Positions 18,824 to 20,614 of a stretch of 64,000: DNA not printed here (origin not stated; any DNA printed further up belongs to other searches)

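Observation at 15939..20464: Tightly coupled operon: Na+/solute symporter, class-III aminotransferase, and M81 (MlrC-like) peptidase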

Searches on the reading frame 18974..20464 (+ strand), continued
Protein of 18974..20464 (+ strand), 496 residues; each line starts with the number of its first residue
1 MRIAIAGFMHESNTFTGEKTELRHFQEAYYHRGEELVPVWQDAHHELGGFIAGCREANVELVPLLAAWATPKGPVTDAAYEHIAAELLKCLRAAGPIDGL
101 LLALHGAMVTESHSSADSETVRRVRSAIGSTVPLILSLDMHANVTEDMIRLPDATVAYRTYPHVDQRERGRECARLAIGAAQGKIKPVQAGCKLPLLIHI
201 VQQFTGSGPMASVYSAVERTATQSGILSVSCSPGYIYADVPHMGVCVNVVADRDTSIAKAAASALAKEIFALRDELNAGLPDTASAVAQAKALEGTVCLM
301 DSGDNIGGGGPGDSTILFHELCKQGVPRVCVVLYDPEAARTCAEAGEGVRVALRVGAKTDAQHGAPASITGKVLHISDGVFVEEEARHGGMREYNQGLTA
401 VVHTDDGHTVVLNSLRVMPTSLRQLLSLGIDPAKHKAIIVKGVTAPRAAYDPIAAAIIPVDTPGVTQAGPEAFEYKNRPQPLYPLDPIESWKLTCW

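Call 45: search_protein_families(library=ncbifam, proteins=[L051:820-1728:-, L051:1927-2916:+, L051:2904-3875:+, L051:3830-5215:+, L051:5302-6051:+, L051:6051-7130:+, L051:7097-7888:+, L051:9488-10987:+, L051:11168-12454:+, L048:5583-7967:+], max_evalue=1e-10)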
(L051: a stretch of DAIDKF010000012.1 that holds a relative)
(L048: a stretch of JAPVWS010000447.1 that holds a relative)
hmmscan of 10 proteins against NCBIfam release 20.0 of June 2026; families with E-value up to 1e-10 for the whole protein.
L051:820-1728:- (302 aa): 7 families
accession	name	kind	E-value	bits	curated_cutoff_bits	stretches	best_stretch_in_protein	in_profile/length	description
TIGR02313.1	HpaI-NOT-DapA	exception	1.2e-41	142.4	396.7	1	8-296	3-289/294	2,4-dihydroxyhept-2-ene-1,7-dioic acid aldolase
TIGR00674.1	dapA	equivalog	3.1e-41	141.1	206.15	1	9-295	2-285/286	4-hydroxy-tetrahydrodipicolinate synthase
NF003164.0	PRK04147.1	equivalog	1.5e-30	106.5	281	1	6-297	4-291/294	N-acetylneuraminate lyase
NF040954.1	Arch_KDGaldase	equivalog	1.2e-28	100.3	390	1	9-291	3-276/288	bifunctional 2-dehydro-3-deoxy-phosphogluconate/2-dehydro-3-deoxy-6-phosphogalactonate aldolase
NF002958.0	PRK03620.1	subfamily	1.4e-26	93.1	278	1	15-239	20-240/307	5-dehydro-4-deoxyglucarate dehydratase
TIGR03249.1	KdgD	equivalog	2.2e-25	89.4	373.95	1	15-293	18-295/299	5-dehydro-4-deoxyglucarate dehydratase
TIGR00683.1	nanA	equivalog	3.1e-24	85.8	382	1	8-272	3-264/293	N-acetylneuraminate lyase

L051:1927-2916:+ (329 aa): 1 family
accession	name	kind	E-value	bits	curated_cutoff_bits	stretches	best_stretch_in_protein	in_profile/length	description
TIGR02994.1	ectoine_eutE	equivalog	8e-36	123.6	402.7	1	36-324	31-324/325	N(2)-acetyl-L-2,4-diaminobutanoate deacetylase DoeB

L051:2904-3875:+ (323 aa): 2 families
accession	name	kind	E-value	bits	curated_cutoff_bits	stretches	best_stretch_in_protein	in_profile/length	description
TIGR03547.1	muta_rot_YjhT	subfamily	3.7e-16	59.2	256.35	0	161-257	29-129/346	YjhT family mutarotase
NF010730.0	PRK14131.1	subfamily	6.9e-16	57.9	416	0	161-258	58-159/384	N-acetylneuraminate epimerase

L051:3830-5215:+ (461 aa): 67 families (the best 25 are shown)
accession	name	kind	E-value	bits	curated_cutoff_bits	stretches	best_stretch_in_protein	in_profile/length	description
NF000818.0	PRK00062.1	subfamily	7.3e-117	390.7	398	1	47-459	12-423/429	glutamate-1-semialdehyde 2,1-aminomutase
TIGR00713.1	hemL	equivalog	5.5e-114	381.1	527.3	1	47-460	8-420/423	glutamate-1-semialdehyde 2,1-aminomutase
NF041362.1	GntE_guanitoxin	equivalog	3.7e-112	375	525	1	47-453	14-426/426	guanitoxin biosynthesis PLP-dependent transaminase GntE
NF009055.0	PRK12389.1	equivalog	9.1e-92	307.9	637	1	47-459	12-424/431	glutamate-1-semialdehyde 2,1-aminomutase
NF001864.0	PRK00615.1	equivalog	1.2e-61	208.6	706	1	48-452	14-418/433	glutamate-1-semialdehyde aminotransferase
NF004856.0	PRK06209.1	equivalog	5.7e-61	206.4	486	1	67-459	40-412/450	glutamate-1-semialdehyde 2,1-aminomutase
NF005453.0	PRK07046.1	subfamily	3e-57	194.2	425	1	44-392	33-378/453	transaminase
NF004426.0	PRK05769.1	equivalog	2.2e-45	155.2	552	2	233-375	218-355/441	acetyl ornithine aminotransferase family protein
NF005993.0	PRK08117.1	subfamily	2.6e-45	154.8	574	1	69-373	27-341/433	aspartate aminotransferase family protein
TIGR00707.1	argD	subfamily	4.9e-45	154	410.05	1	66-373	8-304/381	acetylornithine/succinylornithine family transaminase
NF002874.0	PRK03244.1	equivalog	1.5e-42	145.8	457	1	69-384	27-327/399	acetylornithine transaminase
NF049976.1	AmadipTransam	equivalog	9.5e-40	136.8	650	2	234-363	188-316/416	2-aminoadipate transaminase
NF005985.0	PRK08088.1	equivalog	2e-38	132.2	713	1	64-378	20-338/426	4-aminobutyrate--2-oxoglutarate transaminase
NF002797.0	PRK02936.1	equivalog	2.5e-38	131.8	496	1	65-356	9-286/385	acetylornithine transaminase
NF004714.0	PRK06058.1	subfamily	2.3e-37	128.7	639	1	56-381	34-364/447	4-aminobutyrate--2-oxoglutarate transaminase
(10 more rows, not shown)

L051:5302-6051:+ (249 aa): 4 families
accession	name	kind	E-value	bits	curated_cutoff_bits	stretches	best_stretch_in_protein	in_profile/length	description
NF012229.1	bla_class_B_core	domain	2.3e-14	53.8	100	1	27-158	19-134/139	metallo-beta-lactamase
TIGR04559.1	SoxH_rel_PQQ_2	hypoth_equivalog_domain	6e-14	52.1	280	1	32-221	39-219/283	quinoprotein relay system zinc metallohydrolase 2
TIGR04558.1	SoxH_rel_PQQ_1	hypoth_equivalog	1.1e-13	51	300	1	28-220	39-219/285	quinoprotein relay system zinc metallohydrolase 1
NF033105.1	bla_subclass_B3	equivalog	1.8e-11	43.8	240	1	25-155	25-148/257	subclass B3 metallo-beta-lactamase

L051:6051-7130:+ (359 aa): 33 families (the best 25 are shown)
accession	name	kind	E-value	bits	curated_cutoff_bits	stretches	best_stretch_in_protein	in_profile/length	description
NF006050.0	PRK08197.1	equivalog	6.2e-48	163.5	303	1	13-326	73-390/406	threonine synthase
TIGR00260.1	thrC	equivalog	6.8e-42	143.8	167.1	1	13-321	15-339/340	threonine synthase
NF004170.0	PRK05638.1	equivalog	1.9e-38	132.2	421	1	15-320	61-358/442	threonine synthase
NF005035.0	PRK06450.1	equivalog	1.5e-32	112.7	301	1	15-319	53-336/338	threonine synthase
NF004996.0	PRK06381.1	equivalog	1.7e-29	102.8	266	1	20-316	15-317/319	threonine synthase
NF006094.0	PRK08246.1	subfamily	2.2e-27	96.3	331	1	20-313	23-299/310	serine/threonine dehydratase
NF006205.0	PRK08329.1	equivalog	2.8e-24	85.8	358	1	25-319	62-345/347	threonine synthase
TIGR01127.1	ilvA_1Cterm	equivalog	6.6e-24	84.6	378.75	1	35-326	15-293/380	threonine ammonia-lyase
NF005292.0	PRK06815.1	equivalog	1.2e-20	73.9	371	1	20-314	21-304/320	threonine/serine dehydratase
NF006390.0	PRK08639.1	equivalog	3.9e-19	68.9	421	1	21-317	26-314/418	threonine ammonia-lyase IlvA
NF006389.0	PRK08638.1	equivalog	9.3e-18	64.2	453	1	21-330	28-323/333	bifunctional threonine ammonia-lyase/L-serine ammonia-lyase TdcB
TIGR02079.1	THD1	equivalog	8.7e-17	61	440.55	1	21-317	17-306/410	threonine ammonia-lyase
NF006455.0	PRK08813.1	equivalog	2.6e-16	59.9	489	1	37-297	50-296/374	threonine dehydratase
NF005680.0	PRK07476.1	equivalog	3e-16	59.3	413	1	20-319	23-312/326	hydroxyectoine utilization dehydratase EutB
TIGR01136.1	cysKM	subfamily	8.4e-16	58.2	344.15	1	19-292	6-267/299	cysteine synthase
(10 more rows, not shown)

L051:7097-7888:+ (263 aa): 210 families (the best 25 are shown)
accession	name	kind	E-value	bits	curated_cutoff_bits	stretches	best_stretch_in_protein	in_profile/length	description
NF005559.1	PRK07231.1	subfamily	3.6e-63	213.4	215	1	14-261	2-248/249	glucose 1-dehydrogenase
NF004791.0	PRK06138.1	equivalog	1.8e-52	178.2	312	1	14-263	3-252/252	SDR family oxidoreductase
NF052558.1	MBtsdlDhBudC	equivalog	1e-51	175.9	270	1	15-262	2-243/250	meso-2,3-butanediol dehydrogenase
NF005472.0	PRK07067.1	equivalog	3.5e-51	174.2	338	1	14-259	4-253/257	L-iditol 2-dehydrogenase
NF005309.0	PRK06841.1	subfamily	5.4e-49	167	286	1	14-259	13-251/255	GolD/DthD family dehydrogenase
NF009466.0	PRK12826.1-2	subfamily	1.3e-48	165.6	222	1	17-260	4-244/248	3-oxoacyl-ACP reductase FabG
NF005067.0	PRK06484.1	equivalog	4.3e-48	164.1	713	1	17-262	274-513/524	short chain dehydrogenase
TIGR01830.1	3oxo_ACP_reduc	equivalog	7.8e-48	163.2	297.75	1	20-260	2-238/239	3-oxoacyl-[acyl-carrier-protein] reductase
NF053807.1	RhamDHLra1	equivalog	9.6e-48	163.1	400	1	14-261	2-248/252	L-rhamnose 1-dehydrogenase Lra1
NF005893.0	PRK07856.1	equivalog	1e-47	162.6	255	1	13-259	6-240/255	SDR family oxidoreductase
NF004198.0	PRK05653.1-3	equivalog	1.6e-46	158.8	296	1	13-260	4-246/248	3-oxoacyl-ACP reductase FabG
NF004817.0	PRK06171.1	subfamily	1.7e-46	158.9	304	1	13-259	6-261/265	sorbitol-6-phosphate dehydrogenase subunit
NF009468.0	PRK12826.1-4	equivalog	2.9e-46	158.2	318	1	11-260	2-247/256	SDR family oxidoreductase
NF006121.0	PRK08265.1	subfamily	7.8e-46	156.7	294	1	11-260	2-245/263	short chain dehydrogenase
NF009384.0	PRK12743.1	equivalog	1.9e-45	155.1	264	1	17-261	7-248/258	SDR family oxidoreductase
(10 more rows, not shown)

L051:9488-10987:+ (499 aa): 7 families
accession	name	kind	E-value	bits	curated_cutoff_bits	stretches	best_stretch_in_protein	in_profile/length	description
TIGR00813.1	sss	superfamily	5.8e-68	229.8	184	1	36-439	1-411/411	sodium/solute symporter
NF007790.0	PRK10484.1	equivalog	6.5e-36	124.2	401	1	10-472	7-475/527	solute:sodium symporter family transporter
TIGR02121.1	Na_Pro_sym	equivalog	2.1e-27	96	515.5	1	10-479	5-472/488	sodium/proline symporter PutP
TIGR02119.1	panF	equivalog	1.4e-18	67.2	328.05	1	11-449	6-440/471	sodium/pantothenate symporter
NF011948.0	PRK15419.1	equivalog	2.8e-13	49.5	955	1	9-469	8-465/502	sodium/proline symporter PutP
TIGR03648.1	Na_symport_lg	subfamily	5.4e-13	48.2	320.75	0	16-274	7-277/547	VC_2705 family sodium/solute symporter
NF006903.2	PRK09395.1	subfamily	1.9e-11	43.1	750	1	12-451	39-483/552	cation/acetate symporter ActP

L051:11168-12454:+ (428 aa): 1 family
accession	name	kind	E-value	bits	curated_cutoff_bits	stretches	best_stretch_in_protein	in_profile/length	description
NF045642.2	HdxyAspAldBhcC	equivalog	1.9e-24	86.5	690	1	44-349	23-317/387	3-hydroxy-D-aspartate aldolase BhcC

L048:5583-7967:+ (794 aa): 55 families (the best 25 are shown)
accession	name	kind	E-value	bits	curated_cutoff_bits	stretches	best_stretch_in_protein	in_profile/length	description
NF004856.0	PRK06209.1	equivalog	6.5e-60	202.9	486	1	357-792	7-439/450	glutamate-1-semialdehyde 2,1-aminomutase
NF000818.0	PRK00062.1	subfamily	4.5e-52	177.2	398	1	360-716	5-361/429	glutamate-1-semialdehyde 2,1-aminomutase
NF041362.1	GntE_guanitoxin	equivalog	1e-50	172.6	525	1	357-689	4-341/426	guanitoxin biosynthesis PLP-dependent transaminase GntE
TIGR00713.1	hemL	equivalog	7.7e-48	163.2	527.3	1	362-714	3-355/423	glutamate-1-semialdehyde 2,1-aminomutase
NF009055.0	PRK12389.1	equivalog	6.6e-37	127.1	637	1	360-707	5-353/431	glutamate-1-semialdehyde 2,1-aminomutase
NF002874.0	PRK03244.1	equivalog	2.6e-34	118.7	457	1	395-726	29-351/399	acetylornithine transaminase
NF005993.0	PRK08117.1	subfamily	5.2e-32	111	574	1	395-707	29-358/433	aspartate aminotransferase family protein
NF004718.0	PRK06062.1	subfamily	1.4e-31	109.6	472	1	392-688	39-352/454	hypothetical protein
NF004426.0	PRK05769.1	equivalog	6.6e-31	107.6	552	1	389-699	34-362/441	acetyl ornithine aminotransferase family protein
NF004714.0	PRK06058.1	subfamily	3.5e-29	101.7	639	1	390-698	41-365/447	4-aminobutyrate--2-oxoglutarate transaminase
TIGR00700.1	GABAtrnsam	equivalog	4.5e-27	94.7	506.65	1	394-690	18-331/420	4-aminobutyrate--2-oxoglutarate transaminase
TIGR00707.1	argD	subfamily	5.6e-26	91.2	410.05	1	391-740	9-349/381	acetylornithine/succinylornithine family transaminase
NF005985.0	PRK08088.1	equivalog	2.2e-25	89.2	713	1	392-699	24-342/426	4-aminobutyrate--2-oxoglutarate transaminase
NF002325.0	PRK01278.1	subfamily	9.1e-25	87.1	372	1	392-725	14-345/395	acetylornithine transaminase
NF005692.0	PRK07495.1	equivalog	1.1e-24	86.9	724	1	394-695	25-337/425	4-aminobutyrate--2-oxoglutarate transaminase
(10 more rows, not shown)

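Call 58: search_protein_families(library=pfam, alignment_id=A3, max_evalue=0.00001)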
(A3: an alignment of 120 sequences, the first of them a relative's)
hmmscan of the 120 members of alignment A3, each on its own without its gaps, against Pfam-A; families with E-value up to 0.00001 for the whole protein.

A. member 1, L003:6889-7344:- (151 aa): 3 families
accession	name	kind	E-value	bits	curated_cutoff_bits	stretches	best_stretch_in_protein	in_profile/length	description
PF02742.21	Fe_dep_repr_C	-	3.4e-13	49.8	27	1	75-127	1-53/70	Iron dependent repressor, metal binding and dimerisation domain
PF01325.25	Fe_dep_repress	-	9.7e-09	35.8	26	1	14-70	2-58/60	Iron dependent repressor, N-terminal DNA binding domain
PF25213.1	HVO_A0261_N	-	9.6e-08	32.2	35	1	31-86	21-75/86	HVO_A0261 N-terminal domain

B. families by the number of members that match (of 120 scanned): 92 families (the first 25 are shown)
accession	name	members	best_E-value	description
PF13561.12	adh_short_C2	6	2.1e-63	Enoyl-(Acyl carrier protein) reductase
PF00106.31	adh_short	6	1.9e-56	short chain dehydrogenase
PF00474.23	SSF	6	1.8e-48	Sodium:solute symporter family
PF07690.21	MFS_1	5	3.3e-58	Major Facilitator Superfamily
PF08659.16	KR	4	5.7e-15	KR domain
PF00291.31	PALP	3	5.9e-74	Pyridoxal-phosphate dependent enzyme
PF14307.12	Glyco_tran_WbsX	3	5.7e-50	Glycosyltransferase WbsX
PF13088.12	BNR_2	3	4.8e-35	BNR repeat-like domain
PF16576.10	HlyD_D23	3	1.2e-24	Barrel-sandwich domain of CusB or HlyD membrane-fusion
PF13437.12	HlyD_3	3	3.4e-21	HlyD family secretion protein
PF07729.17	FCD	3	3.3e-20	FCD domain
PF00392.27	GntR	3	5.5e-20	Bacterial regulatory proteins, gntR family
PF02012.26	BNR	3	8.7e-10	BNR/Asp-box repeat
PF01042.26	Ribonuc_L-PSP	2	9.3e-73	Endoribonuclease L-PSP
PF13517.12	FG-GAP_3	2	1.4e-65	FG-GAP-like repeat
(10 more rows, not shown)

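Call 60: search_protein_families(library=pfam, proteins=[L019:13221-15383:-, L008:9623-10414:+, L008:7324-7992:+, L026:9714-10928:+, L011:9580-10698:+], max_evalue=0.00001)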
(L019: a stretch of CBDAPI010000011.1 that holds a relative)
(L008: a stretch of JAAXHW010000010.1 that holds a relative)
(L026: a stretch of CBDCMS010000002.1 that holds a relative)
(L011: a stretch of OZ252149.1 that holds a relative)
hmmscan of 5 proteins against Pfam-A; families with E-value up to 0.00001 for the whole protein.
L019:13221-15383:- (720 aa): 2 families
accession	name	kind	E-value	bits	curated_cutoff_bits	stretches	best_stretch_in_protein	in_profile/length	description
PF13385.13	Laminin_G_3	-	6.5e-15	56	27.6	1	571-715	16-150/151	Concanavalin A-like lectin/glucanases superfamily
PF04734.18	Ceramidase_alk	-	3.4e-08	33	32.1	0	39-292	3-254/509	Neutral/alkaline non-lysosomal ceramidase, N-terminal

L008:9623-10414:+ (263 aa): 0 families

L008:7324-7992:+ (222 aa): 1 family
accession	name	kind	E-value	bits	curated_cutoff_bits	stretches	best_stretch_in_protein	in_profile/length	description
PF03737.21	RraA-like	-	6.5e-28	98.3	24.5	1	20-178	2-151/152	Aldolase/RraA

L026:9714-10928:+ (404 aa): 3 families
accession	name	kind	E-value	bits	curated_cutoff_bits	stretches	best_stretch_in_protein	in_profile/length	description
PF16576.10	HlyD_D23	-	1.2e-24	87.3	30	1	154-321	41-214/214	Barrel-sandwich domain of CusB or HlyD membrane-fusion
PF13437.12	HlyD_3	-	3.4e-21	76.4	22.2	1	218-318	2-106/106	HlyD family secretion protein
PF12700.13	HlyD_2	-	6.4e-06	25.6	25.1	0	78-227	62-214/416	HlyD family secretion protein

L011:9580-10698:+ (372 aa): 3 families
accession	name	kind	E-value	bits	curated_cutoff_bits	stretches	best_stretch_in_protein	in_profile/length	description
PF02012.26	BNR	-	4.6e-08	32.3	27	0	198-207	2-11/12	BNR/Asp-box repeat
PF15902.12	Sortilin-Vps10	-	1e-07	31.6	33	0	106-162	3-59/446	Sortilin, neurotensin receptor 3,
PF14870.12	PSII_BNR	-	2.4e-07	30.7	27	0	106-161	84-138/303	Photosynthesis system II assembly factor YCF48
